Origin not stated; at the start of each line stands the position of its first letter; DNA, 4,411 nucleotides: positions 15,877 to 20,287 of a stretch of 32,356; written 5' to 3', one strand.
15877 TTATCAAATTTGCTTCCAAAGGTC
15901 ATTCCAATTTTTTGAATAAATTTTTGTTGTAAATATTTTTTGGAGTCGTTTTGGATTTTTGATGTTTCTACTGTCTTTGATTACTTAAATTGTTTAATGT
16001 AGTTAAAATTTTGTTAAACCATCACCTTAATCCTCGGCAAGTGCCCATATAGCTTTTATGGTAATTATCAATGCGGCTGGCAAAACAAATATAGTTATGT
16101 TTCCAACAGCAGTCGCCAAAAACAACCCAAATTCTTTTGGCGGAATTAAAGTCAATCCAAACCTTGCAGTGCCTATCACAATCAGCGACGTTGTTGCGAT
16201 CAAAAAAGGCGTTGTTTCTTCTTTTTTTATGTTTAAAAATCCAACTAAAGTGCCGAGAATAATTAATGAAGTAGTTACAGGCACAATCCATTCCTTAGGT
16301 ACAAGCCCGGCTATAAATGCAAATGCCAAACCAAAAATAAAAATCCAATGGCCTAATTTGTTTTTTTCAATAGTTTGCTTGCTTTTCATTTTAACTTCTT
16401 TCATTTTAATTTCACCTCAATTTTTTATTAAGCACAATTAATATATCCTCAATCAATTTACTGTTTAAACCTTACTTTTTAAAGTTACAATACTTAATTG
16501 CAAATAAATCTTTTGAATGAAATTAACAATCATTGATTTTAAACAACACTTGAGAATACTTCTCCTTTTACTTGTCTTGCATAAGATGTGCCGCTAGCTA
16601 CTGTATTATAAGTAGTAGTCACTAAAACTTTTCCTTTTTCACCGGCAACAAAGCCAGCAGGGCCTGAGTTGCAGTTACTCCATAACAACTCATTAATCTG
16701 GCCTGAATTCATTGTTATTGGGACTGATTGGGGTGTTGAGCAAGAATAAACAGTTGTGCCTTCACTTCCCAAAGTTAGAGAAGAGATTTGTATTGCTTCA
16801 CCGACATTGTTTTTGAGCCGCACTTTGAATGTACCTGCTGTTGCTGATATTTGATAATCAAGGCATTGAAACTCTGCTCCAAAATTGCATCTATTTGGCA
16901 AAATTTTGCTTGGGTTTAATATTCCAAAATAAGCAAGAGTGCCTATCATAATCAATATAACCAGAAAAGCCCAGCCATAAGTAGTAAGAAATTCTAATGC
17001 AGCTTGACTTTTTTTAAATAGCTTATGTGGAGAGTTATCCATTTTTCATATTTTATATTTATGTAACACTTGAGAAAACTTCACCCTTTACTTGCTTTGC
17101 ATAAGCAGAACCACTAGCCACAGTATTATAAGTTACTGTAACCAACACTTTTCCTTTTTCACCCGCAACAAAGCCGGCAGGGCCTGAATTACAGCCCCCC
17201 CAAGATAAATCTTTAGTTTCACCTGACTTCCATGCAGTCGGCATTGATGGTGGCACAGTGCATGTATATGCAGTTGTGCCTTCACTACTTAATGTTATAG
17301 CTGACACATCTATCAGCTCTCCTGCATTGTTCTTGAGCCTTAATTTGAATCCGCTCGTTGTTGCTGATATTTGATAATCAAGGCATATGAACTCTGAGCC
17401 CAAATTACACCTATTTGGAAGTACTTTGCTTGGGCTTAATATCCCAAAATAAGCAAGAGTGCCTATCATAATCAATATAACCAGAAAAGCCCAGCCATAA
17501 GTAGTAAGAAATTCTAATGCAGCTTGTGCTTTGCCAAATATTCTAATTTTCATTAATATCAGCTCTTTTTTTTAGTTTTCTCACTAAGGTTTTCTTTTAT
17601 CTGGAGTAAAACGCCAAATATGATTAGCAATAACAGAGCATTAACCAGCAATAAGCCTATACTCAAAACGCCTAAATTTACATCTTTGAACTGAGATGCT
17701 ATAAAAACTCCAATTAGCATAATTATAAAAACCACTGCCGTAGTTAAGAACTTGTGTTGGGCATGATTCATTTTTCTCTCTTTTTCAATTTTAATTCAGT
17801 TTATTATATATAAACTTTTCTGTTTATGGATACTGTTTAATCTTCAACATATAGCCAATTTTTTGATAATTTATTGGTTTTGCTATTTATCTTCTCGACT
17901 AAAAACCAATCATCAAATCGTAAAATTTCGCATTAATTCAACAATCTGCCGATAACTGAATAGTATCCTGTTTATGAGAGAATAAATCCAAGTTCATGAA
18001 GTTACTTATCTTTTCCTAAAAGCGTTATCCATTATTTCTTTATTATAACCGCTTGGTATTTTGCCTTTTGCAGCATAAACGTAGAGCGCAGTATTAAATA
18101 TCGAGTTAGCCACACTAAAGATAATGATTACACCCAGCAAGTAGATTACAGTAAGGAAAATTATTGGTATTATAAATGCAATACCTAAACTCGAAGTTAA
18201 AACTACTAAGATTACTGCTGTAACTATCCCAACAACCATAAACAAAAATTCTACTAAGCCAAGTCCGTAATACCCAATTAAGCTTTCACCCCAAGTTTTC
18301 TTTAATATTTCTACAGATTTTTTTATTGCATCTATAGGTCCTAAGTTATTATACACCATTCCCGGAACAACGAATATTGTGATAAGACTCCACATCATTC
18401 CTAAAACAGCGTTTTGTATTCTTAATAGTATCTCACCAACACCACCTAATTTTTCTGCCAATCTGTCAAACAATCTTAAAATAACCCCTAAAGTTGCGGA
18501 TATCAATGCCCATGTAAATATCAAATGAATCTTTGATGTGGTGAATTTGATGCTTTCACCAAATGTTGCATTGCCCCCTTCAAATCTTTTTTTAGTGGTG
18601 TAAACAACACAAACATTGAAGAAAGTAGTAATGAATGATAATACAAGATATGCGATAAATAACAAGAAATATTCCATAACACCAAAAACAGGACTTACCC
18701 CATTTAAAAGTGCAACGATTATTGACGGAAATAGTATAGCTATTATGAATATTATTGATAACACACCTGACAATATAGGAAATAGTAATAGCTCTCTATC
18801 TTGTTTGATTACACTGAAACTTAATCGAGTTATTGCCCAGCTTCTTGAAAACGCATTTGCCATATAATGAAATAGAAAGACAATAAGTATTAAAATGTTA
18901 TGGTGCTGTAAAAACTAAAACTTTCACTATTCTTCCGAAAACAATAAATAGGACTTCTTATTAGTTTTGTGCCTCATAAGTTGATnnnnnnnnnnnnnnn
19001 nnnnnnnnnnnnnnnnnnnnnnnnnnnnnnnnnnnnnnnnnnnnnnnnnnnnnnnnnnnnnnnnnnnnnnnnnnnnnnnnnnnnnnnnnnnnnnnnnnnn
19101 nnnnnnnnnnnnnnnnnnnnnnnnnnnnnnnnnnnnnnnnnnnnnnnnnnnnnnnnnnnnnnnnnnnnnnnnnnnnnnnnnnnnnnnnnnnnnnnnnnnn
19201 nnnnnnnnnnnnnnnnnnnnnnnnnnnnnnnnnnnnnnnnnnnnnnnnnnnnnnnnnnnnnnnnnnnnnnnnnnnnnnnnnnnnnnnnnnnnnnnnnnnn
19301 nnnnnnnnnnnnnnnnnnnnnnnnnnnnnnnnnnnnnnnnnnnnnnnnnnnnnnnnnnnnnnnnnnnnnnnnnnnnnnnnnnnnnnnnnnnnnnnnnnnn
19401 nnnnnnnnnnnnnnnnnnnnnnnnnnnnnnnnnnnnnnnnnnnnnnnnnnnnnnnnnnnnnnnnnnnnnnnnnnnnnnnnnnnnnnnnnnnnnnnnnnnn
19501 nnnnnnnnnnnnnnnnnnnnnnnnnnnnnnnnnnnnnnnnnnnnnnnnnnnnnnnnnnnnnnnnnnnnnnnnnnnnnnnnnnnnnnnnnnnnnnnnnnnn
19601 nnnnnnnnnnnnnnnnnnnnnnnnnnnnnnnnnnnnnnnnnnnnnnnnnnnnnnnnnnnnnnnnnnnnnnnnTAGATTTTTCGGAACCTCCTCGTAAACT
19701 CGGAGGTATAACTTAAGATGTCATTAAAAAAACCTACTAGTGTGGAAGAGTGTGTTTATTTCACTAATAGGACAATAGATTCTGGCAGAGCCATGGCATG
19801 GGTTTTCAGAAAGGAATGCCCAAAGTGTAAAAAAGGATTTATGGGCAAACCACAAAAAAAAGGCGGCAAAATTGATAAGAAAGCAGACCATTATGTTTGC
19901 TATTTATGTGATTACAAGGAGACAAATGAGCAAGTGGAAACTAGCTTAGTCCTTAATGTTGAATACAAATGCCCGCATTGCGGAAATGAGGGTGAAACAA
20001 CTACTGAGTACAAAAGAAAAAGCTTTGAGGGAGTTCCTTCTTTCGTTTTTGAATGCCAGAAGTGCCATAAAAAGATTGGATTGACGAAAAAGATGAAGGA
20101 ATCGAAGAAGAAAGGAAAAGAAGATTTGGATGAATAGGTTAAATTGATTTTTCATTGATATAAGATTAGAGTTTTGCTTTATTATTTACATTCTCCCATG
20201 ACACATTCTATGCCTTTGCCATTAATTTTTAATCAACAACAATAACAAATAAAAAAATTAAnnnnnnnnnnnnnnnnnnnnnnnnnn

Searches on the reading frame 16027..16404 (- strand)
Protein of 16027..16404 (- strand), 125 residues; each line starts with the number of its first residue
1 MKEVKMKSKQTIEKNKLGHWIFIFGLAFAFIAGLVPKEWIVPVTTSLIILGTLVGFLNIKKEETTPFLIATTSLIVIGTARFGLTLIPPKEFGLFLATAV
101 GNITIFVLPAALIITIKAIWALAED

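Call 5: search_protein_families(library=pfam, proteins=[window:16027-16404:-], max_evalue=0.01)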
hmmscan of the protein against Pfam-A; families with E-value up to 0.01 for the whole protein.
window:16027-16404:- (125 aa): 1 family
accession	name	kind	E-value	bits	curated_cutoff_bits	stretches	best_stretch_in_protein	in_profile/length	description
PF12483.13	GIDE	-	0.0019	18.2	23.6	1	26-73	75-130/160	E3 Ubiquitin ligase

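Call 22: find_encoding_contigs(protein=window:16027-16404:-, flank=10000)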
Protein window:16027-16404:- (125 aa): 1 contig read that carries it; 1 place shown.
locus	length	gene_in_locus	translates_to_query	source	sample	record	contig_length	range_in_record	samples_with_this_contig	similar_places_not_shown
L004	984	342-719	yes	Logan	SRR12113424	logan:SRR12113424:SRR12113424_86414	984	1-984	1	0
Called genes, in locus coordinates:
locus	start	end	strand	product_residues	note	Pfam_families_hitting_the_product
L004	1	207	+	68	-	?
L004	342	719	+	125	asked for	-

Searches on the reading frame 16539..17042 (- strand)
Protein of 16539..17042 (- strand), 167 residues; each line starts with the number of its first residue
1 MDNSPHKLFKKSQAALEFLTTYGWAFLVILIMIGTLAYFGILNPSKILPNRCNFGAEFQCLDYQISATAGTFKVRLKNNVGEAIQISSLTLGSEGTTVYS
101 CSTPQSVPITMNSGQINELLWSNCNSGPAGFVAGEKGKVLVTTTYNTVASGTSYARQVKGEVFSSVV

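Call 5: search_protein_families(library=pfam, proteins=[window:16539-17042:-], max_evalue=0.01)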
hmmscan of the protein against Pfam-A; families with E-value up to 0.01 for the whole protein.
window:16539-17042:- (167 aa): 1 family
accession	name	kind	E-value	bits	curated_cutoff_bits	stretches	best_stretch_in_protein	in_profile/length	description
PF25485.1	DUF7908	-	0.00083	20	27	1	37-149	22-121/134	Domain of unknown function (DUF7908)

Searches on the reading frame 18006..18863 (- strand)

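Call 5: search_protein_families(library=pfam, proteins=[window:18006-18863:-], max_evalue=0.01)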
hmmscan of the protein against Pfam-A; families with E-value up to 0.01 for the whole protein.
window:18006-18863:- (285 aa): 3 families
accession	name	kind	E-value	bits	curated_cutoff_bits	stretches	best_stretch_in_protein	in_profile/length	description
PF19656.5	DUF6159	-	8.5e-32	111.1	27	1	63-268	2-201/204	Family of unknown function (DUF6159)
PF24400.1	DUF7544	-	2.6e-05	24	27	1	125-252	135-261/302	Family of unknown function (DUF7544)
PF10110.14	GPDPase_memb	-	5.9e-05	22.4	29.6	1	163-262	183-283/321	Membrane domain of glycerophosphoryl diester phosphodiesterase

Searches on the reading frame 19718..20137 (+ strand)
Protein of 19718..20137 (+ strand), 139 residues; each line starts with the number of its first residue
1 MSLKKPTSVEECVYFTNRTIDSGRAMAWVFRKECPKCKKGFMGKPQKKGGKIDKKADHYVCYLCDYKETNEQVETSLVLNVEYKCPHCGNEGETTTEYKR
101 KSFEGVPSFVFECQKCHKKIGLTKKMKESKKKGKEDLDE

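Call 16: search_protein_families(library=pfam, proteins=[window:19718-20137:+], max_evalue=0.001)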
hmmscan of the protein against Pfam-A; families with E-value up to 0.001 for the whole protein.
window:19718-20137:+ (139 aa): 3 families
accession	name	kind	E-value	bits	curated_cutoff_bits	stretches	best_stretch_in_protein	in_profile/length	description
PF24441.1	DUF7560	-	1.1e-05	25.4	27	0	108-128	3-23/44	Family of unknown function (DUF7560)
PF25206.1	DUF7836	-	0.00064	20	26.7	0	31-67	7-39/59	Domain of unknown function (DUF7836)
PF14255.11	Cys_rich_CPXG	-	0.00075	19.8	25.2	0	83-131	1-45/52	Cysteine-rich CPXCG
